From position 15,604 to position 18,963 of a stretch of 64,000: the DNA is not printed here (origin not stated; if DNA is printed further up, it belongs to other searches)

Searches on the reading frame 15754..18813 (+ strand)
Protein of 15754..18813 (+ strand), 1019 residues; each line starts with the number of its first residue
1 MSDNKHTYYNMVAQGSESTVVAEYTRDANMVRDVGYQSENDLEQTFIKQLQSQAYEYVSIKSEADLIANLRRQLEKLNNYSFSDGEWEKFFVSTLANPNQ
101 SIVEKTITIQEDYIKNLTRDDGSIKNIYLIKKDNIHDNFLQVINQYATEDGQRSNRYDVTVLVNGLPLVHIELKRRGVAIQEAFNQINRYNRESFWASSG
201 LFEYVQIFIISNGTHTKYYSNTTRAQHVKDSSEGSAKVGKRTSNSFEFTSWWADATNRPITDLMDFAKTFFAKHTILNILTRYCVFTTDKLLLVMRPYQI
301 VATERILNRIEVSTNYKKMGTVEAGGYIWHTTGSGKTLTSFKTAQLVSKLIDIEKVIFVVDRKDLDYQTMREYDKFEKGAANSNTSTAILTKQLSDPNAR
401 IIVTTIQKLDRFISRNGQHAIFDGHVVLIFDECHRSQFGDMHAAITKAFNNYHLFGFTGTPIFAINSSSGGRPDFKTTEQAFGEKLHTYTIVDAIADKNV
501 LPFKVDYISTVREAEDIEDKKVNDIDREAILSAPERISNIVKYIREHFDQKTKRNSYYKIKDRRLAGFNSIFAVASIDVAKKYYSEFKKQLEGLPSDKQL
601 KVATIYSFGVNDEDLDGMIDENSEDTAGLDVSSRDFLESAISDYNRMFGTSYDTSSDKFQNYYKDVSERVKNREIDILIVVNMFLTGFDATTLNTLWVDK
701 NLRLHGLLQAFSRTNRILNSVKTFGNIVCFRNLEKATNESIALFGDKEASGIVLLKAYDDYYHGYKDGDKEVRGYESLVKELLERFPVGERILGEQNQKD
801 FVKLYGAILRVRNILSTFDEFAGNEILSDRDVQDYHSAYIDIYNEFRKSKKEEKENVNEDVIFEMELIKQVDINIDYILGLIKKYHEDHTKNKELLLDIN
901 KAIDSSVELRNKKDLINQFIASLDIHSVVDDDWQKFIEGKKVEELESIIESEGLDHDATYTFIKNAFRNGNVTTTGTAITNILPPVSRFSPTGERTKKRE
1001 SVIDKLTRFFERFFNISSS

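Call 5: search_protein_families(library=pfam, proteins=[window:15754-18813:+])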
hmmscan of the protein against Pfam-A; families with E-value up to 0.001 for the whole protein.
window:15754-18813:+ (1019 aa): 6 families
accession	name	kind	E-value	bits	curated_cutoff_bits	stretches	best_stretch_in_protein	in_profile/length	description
PF12008.13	EcoR124_C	-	7.9e-68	229.3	23.1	1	753-1013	1-260/260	Type I restriction and modification enzyme - subunit R C terminal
PF22679.2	T1R_D3-like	-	3.2e-60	203.6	27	1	567-732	2-158/158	Type I restriction enzyme subunit R domain 3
PF18766.7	SWI2_SNF2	-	1.5e-57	195.2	26.7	1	298-523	1-209/221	SWI2/SNF2 ATPase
PF04313.20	HSDR_N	-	4.2e-44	151.2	25.1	1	36-226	1-197/198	Type I restriction enzyme R protein N terminus (HSDR_N)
PF04851.21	ResIII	-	7.4e-39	133.7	22.5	1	294-462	3-163/164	Type III restriction enzyme, res subunit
PF00270.35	DEAD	-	1e-08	35.6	26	1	331-461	22-160/167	DEAD/DEAH box helicase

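Call 7: search_protein_families(library=ncbifam, proteins=[window:15754-18813:+])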
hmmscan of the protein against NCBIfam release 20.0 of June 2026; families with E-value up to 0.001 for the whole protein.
window:15754-18813:+ (1019 aa): 2 families
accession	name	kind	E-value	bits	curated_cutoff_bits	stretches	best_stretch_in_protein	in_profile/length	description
TIGR00348.1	hsdR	subfamily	7.7e-172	573.3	284.55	1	39-749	1-673/674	HsdR family type I site-specific deoxyribonuclease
TIGR04095.1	dnd_restrict_1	equivalog_domain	1.1e-05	24.6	600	1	328-504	29-206/451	DNA phosphorothioation system restriction enzyme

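Call 43: search_protein_families(library=padloc, proteins=[window:15754-18813:+], max_evalue=0.001)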
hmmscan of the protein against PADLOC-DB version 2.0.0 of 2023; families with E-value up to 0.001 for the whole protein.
window:15754-18813:+ (1019 aa): 8 families
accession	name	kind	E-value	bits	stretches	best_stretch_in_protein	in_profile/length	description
PDLC03048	REase_I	-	0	1185.9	1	35-1016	2-972/976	Type I restriction enzyme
PDLC03043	REase_I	-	3.4e-84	280.6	1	17-315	13-293/313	Type I restriction enzyme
PDLC03045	REase_I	-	4.8e-65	218.1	1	117-735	90-688/995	Type I restriction enzyme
PDLC03046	REase_I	-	3.1e-63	212.1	1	59-732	28-730/1025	Type I restriction enzyme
PDLC03040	REase_I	-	3.7e-45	152.2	1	38-751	6-700/1029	Type I restriction enzyme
PDLC03044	REase_I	-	1.5e-38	130.5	1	126-744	105-700/1034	Type I restriction enzyme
PDLC03041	REase_I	-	1.1e-30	104.4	1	265-741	282-741/1099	Type I restriction enzyme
PDLC02707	PbeA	-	7.8e-10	36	1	324-504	269-451/672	PbeA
